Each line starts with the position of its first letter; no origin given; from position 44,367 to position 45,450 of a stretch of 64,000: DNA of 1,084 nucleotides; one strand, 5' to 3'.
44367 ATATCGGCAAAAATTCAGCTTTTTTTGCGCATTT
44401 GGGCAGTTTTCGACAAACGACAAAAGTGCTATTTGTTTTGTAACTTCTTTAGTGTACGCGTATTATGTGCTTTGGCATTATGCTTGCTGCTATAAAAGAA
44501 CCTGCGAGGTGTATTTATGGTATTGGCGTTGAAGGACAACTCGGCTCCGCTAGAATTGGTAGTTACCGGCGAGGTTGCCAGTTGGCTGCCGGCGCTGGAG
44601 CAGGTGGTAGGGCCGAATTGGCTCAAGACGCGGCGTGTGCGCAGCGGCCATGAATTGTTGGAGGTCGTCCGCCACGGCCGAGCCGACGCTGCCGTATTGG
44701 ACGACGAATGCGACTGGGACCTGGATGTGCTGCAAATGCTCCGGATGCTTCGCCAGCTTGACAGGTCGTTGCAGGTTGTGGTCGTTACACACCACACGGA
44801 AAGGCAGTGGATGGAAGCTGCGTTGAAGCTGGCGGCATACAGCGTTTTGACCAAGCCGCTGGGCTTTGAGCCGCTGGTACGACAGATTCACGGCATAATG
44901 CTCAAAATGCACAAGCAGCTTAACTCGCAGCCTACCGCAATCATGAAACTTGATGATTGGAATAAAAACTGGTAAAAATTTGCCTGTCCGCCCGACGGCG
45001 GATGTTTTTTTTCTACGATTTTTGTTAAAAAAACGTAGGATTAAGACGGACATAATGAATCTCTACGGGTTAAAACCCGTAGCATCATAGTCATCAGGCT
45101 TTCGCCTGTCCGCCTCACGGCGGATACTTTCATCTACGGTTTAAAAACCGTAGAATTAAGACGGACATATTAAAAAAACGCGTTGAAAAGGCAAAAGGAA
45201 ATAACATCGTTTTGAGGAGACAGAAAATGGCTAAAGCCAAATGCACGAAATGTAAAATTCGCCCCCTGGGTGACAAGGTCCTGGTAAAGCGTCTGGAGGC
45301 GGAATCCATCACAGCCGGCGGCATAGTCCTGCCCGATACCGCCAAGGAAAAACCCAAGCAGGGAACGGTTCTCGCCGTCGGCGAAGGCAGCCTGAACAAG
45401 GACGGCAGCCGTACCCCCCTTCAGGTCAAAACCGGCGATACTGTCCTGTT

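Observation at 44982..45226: Paired ~70-bp multi-hairpin repeats upstream of groES instead of a CIRCE or HAIR operator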

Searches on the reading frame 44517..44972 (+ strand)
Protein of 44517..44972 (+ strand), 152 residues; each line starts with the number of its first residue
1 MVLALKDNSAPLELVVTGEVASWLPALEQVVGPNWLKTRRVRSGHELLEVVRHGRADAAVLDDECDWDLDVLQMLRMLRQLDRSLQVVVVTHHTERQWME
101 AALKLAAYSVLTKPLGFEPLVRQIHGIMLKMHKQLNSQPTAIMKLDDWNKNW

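Call 14: find_homologous_proteins(query=window:44517-44972:+)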
Query window:44517-44972:+ (152 aa): 37 proteins with E <= 0.001 among 99 candidates.
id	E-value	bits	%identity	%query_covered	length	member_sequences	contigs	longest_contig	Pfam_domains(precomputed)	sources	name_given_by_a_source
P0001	5.7e-95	333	100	100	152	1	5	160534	PF00072.31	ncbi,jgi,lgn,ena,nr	ncbi:MAG TPA: response regulator [Phycisphaerae bacterium]|nr:response regulator [Phycisphaerae bact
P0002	5.6e-83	294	88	99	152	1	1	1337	PF00072.31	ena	-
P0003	1.5e-81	290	87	99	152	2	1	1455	PF00072.31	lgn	-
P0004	2.0e-60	221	66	99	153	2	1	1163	PF00072.31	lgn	-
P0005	9.0e-53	196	68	89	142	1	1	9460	PF00072.31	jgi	jgi:DNA-binding NtrC family response regulator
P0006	1.3e-50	189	67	91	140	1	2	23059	PF00072.31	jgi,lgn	jgi:two-component system C4-dicarboxylate transport response regulator DctD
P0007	2.4e-50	189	67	91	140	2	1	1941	PF00072.31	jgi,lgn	-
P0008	5.0e-50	188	67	91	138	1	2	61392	PF00072.31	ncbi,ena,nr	ncbi:MAG: response regulator [Phycisphaerae bacterium]|nr:response regulator [Phycisphaerae bacteriu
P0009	1.6e-49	186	66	91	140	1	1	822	PF00072.31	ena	-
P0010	2.4e-48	182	64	89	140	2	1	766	PF00072.31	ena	-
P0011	6.5e-48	181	64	87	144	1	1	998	PF00072.31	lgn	-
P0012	1.0e-47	180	64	87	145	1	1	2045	PF00072.31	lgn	-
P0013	1.4e-47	180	65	89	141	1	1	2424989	PF00072.31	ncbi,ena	-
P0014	3.1e-47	178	62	86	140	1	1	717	PF00072.31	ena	-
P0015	5.8e-47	178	64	84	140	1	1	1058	PF00072.31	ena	-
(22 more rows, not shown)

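Call 16: find_encoding_contigs(protein=P0001, flank=3000, max_places=6)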
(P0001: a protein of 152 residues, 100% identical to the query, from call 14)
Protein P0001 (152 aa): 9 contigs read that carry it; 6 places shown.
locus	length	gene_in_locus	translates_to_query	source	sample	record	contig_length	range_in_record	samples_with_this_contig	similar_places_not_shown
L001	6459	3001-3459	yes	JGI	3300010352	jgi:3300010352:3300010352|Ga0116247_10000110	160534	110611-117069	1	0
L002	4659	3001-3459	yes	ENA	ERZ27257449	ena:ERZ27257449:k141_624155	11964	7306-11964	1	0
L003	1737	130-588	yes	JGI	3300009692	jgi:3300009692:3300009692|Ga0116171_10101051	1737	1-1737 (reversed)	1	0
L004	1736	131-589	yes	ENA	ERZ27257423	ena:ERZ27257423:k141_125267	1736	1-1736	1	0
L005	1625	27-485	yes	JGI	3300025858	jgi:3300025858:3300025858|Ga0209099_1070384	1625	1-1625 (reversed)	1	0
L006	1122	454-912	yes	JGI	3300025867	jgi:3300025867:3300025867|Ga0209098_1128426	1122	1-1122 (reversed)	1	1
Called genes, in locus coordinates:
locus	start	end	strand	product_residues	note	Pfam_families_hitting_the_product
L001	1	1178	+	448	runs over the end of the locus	PF00875:DNA_photolyase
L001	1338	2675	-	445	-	PF16930:Porin_5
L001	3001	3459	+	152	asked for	PF00072:Response_reg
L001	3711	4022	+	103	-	PF00166:Cpn10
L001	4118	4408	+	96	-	-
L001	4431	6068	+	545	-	PF00118:Cpn60_TCP1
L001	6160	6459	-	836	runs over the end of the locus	PF02518:HATPase_c, PF00204:DNA_gyraseB, PF01751:Toprim, PF00986:DNA_gyraseB_C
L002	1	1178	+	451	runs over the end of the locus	PF00875:DNA_photolyase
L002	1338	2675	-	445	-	PF16930:Porin_5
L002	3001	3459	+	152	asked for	PF00072:Response_reg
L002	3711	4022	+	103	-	PF00166:Cpn10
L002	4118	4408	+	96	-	-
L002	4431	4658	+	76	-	?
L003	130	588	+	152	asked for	PF00072:Response_reg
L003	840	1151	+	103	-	PF00166:Cpn10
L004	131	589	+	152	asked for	PF00072:Response_reg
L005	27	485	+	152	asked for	PF00072:Response_reg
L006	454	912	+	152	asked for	PF00072:Response_reg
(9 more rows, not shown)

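Call 17: find_encoding_contigs(protein=P0013, flank=3000, max_places=3)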
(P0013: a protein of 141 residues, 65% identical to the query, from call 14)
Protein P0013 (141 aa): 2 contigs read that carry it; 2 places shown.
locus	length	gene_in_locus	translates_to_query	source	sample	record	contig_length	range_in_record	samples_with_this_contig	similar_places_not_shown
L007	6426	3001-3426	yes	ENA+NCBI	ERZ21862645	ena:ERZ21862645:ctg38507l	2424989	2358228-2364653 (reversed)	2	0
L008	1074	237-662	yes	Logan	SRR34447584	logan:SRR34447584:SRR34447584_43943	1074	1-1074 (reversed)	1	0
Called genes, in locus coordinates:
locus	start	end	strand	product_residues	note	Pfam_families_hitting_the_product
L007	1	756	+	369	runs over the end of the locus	PF00578:AhpC-TSA, PF08534:Redoxin, PF00085:Thioredoxin, PF13905:Thioredoxin_8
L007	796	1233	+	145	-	-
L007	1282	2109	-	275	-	-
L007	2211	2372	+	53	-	-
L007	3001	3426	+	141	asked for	PF00072:Response_reg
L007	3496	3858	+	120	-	PF00166:Cpn10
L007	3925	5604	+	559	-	PF00118:Cpn60_TCP1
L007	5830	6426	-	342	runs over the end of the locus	-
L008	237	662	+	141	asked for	PF00072:Response_reg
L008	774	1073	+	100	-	?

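Call 18: find_encoding_contigs(protein=P0008, flank=3000, max_places=3)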
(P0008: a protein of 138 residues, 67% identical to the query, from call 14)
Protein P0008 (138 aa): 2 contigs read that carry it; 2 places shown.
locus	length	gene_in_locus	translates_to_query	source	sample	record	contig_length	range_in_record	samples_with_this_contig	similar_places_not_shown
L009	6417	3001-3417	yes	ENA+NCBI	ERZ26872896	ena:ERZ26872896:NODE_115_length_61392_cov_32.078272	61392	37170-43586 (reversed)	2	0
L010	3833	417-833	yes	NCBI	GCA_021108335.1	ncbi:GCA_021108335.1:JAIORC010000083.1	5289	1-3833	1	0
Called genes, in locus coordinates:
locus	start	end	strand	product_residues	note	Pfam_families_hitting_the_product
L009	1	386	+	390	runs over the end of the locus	PF02746:MR_MLE_N (weak), PF13378:MR_MLE_C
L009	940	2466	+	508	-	PF28494:GlyRS_ins_1 (faint), PF00587:tRNA-synt_2b, PF03129:HGTP_anticodon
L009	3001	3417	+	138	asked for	PF00072:Response_reg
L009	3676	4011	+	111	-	PF00166:Cpn10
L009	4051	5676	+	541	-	PF00118:Cpn60_TCP1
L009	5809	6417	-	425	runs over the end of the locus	PF05201:GlutR_N, PF01488:Shikimate_DH, PF00745:GlutR_dimer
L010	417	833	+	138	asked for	PF00072:Response_reg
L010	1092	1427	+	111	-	PF00166:Cpn10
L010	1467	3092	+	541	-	PF00118:Cpn60_TCP1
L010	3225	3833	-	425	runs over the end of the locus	PF05201:GlutR_N, PF01488:Shikimate_DH, PF00745:GlutR_dimer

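Call 28: find_encoding_contigs(protein=P0002, flank=3000, max_places=3)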
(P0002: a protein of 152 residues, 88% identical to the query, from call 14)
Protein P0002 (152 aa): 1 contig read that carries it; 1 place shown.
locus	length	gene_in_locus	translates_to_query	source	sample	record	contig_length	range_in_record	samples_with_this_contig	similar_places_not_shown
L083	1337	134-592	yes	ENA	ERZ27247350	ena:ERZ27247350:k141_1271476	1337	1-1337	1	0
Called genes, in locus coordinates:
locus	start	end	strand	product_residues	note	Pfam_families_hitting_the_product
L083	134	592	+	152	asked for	PF00072:Response_reg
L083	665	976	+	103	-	PF00166:Cpn10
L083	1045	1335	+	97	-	?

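Call 29: find_encoding_contigs(protein=P0003, flank=3000, max_places=3)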
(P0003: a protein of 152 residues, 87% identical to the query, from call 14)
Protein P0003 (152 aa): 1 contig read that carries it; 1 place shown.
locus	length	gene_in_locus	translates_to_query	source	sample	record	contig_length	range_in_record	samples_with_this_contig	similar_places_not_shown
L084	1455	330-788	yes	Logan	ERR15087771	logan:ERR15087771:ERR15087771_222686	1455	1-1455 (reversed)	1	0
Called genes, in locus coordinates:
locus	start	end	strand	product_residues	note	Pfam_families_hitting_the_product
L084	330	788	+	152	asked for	PF00072:Response_reg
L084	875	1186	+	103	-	PF00166:Cpn10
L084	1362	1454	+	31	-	?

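Call 30: find_encoding_contigs(protein=P0004, flank=3000, max_places=3)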
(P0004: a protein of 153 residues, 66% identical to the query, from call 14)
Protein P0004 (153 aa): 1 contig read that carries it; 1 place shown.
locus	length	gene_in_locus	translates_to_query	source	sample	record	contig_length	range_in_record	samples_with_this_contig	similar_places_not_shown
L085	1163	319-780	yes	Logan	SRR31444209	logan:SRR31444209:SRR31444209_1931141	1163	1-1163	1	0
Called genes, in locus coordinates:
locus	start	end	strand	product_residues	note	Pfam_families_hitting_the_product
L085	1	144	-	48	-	?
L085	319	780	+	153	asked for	PF00072:Response_reg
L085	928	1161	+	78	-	?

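Call 72: search_protein_families(library=pfam, proteins=[window:44517-44972:+], max_evalue=0.01)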
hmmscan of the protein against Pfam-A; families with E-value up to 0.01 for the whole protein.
window:44517-44972:+ (152 aa): 1 family
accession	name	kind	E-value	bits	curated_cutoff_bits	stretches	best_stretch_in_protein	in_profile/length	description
PF00072.30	Response_reg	-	1e-10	42.2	30.2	1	27-124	14-110/111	Response regulator receiver domain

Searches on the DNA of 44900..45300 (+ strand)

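Call 35: search_rna_families(source=window, start=44900, end=45300, threshold=evalue, max_evalue=10)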
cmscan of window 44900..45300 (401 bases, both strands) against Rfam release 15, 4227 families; matches with E-value up to 10: 6.
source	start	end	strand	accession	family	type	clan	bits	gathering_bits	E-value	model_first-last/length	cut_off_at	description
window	45138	45179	-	RF02108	DLEU2_4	Gene; lncRNA;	-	16.8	40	0.53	20-58/58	no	Deleted in lymphocytic leukemia 2 conserved region 4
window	44963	45004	+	RF01098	RF_site9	Cis-reg; frameshift_element;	-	15.8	70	3.4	1-50/50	no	Gag/pro ribosomal frameshift site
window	44941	45036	-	RF00412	SNORA21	Gene; snRNA; snoRNA; HACA-box;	CL00031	14.1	80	2.1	1-136/136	no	Small nucleolar RNA SNORA21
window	45001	45054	+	RF02036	IMES-3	Gene;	-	12.7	55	7.8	24-82/149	no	IMES-3 RNA motif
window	45179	45230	+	RF02444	SpR10_sRNA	Gene; sRNA;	-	12.4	50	8.5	1-47/47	no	Streptococcus sRNA SpR10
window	45011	45040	-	RF00637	mir-276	Gene; miRNA;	-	11.2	62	9.8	32-61/90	no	mir-276 microRNA precursor family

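Call 43: build_rna_model(alignment_id=A1)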
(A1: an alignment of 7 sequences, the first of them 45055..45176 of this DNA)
Model R1 built from alignment A1 (7 sequences, 142 columns); structure: RNAalifold consensus.
model positions 123; base pairs 25; branch points 2; effective number of sequences 1.37; information 0.59 bits per position. Calibrated on 0.2 Mb of random sequence (short: E-values are rough).
structure used (alignment columns):
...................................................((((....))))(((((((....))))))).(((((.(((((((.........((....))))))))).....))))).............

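Call 44: search_with_rna_model(model_id=R1, source=window, filters=off, max_evalue=5)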
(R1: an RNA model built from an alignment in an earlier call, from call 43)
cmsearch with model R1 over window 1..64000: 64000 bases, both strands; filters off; matches with E-value up to 5: 6.
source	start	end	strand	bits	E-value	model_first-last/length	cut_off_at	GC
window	45054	45176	+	154.1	6.6e-36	1-123/123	no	0.42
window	21610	21737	-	116.5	1.7e-26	1-123/123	no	0.38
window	44957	45053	+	43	3.8e-08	1-123/123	no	0.37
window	45038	45162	-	28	0.00021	1-123/123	no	0.45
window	36246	36382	+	15.5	0.27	1-123/123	no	0.46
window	23390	23458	-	11.6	2.6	1-123/123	no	0.41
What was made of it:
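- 44979..45055 (+): Copy c1. An older, 5'-truncated copy of the repeat that lacks the first ~48 nt of the unit. It starts 4 nt after the receiver gene's stop codon. The covariance model (CM) scores it 43 bits, E 4e-8 (call 44).
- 45054..45176 (+): Copy c2, a complete 123-bp unit of the young subfamily. Parts: hairpin 0 at 45063-45082, hairpin A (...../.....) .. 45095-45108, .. hairpin 1 at 45109-45124, hairpin 2 at 45134-45153, and the tail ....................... at 45154-45176. CM 154 bits, E 7e-36 (call 44).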

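Call 45: search_with_rna_model(model_id=R1, sources=[L064, L065, L068, L071, L074, L078, L081, L007, L009, L083, L084, L085], filters=off, max_evalue=5)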
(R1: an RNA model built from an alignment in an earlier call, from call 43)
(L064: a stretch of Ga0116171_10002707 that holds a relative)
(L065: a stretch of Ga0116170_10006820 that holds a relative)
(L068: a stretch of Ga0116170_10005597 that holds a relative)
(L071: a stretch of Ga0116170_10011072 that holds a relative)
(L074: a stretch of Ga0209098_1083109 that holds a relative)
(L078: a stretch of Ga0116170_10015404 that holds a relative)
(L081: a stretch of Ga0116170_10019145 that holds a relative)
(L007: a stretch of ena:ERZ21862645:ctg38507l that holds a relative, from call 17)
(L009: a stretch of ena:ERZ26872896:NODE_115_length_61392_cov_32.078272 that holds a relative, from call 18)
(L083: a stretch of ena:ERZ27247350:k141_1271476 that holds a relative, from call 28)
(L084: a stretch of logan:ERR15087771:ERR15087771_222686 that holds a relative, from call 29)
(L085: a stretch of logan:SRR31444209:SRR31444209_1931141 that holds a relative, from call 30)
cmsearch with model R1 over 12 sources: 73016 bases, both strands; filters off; matches with E-value up to 5: 22.
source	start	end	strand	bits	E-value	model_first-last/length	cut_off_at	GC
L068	1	123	+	157.5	1.1e-36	1-123/123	no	0.42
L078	1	123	+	157.5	1.1e-36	1-123/123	no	0.42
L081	2798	2920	-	156.3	2.2e-36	1-123/123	no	0.42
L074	987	1109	-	150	8.3e-35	1-123/123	no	0.42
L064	14846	14965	+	147.1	4.3e-34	1-123/123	no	0.43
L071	1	120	-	147.1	4.3e-34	1-123/123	no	0.43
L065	3537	3649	+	131.9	2.6e-30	1-123/123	no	0.4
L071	12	129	+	30.4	5.9e-05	1-123/123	no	0.42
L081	2812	2937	+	27.4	0.00033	1-123/123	no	0.43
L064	14838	14954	-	26.3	0.00063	1-123/123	no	0.42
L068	10233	10364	+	25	0.0014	1-123/123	no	0.36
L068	4407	4496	+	23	0.0042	1-123/123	no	0.29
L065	3515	3635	-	21.3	0.011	1-123/123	no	0.4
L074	1001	1118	+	19.5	0.031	1-123/123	no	0.41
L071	121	270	-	18.8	0.047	1-123/123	no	0.32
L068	1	109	-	18.7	0.05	1-123/123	no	0.45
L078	1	109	-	18.7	0.05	1-123/123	no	0.45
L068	4543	4596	+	18.5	0.054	1-123/123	no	0.26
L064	14094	14195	-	18.1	0.072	1-123/123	no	0.47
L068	4529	4621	-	16.1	0.22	1-123/123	no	0.29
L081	3780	3879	-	14.8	0.46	1-123/123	no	0.32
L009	809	912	+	11.6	3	1-123/123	no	0.42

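Call 78: search_with_rna_model(model_id=R1, sources=[L135, L136], filters=off, max_evalue=1)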
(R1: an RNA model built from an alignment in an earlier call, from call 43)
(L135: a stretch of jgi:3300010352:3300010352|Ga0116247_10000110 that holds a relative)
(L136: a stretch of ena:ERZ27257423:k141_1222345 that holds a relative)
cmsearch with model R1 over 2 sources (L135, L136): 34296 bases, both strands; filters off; matches with E-value up to 1: 9.
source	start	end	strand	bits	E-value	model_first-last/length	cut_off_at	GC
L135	6018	6140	+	147.6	1.5e-34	1-123/123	no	0.42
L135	7655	7777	+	140.5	9.3e-33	1-123/123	no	0.43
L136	841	963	+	140.5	9.3e-33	1-123/123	no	0.43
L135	7643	7763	-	27.9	0.00012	1-123/123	no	0.41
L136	829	949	-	27.9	0.00012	1-123/123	no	0.41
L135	6002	6126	-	26.8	0.00022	1-123/123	no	0.44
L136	529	631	-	24.1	0.001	1-123/123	no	0.26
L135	7302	7404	-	23.2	0.0018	1-123/123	no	0.28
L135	5980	6010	+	16.7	0.075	77-108/123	no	0.42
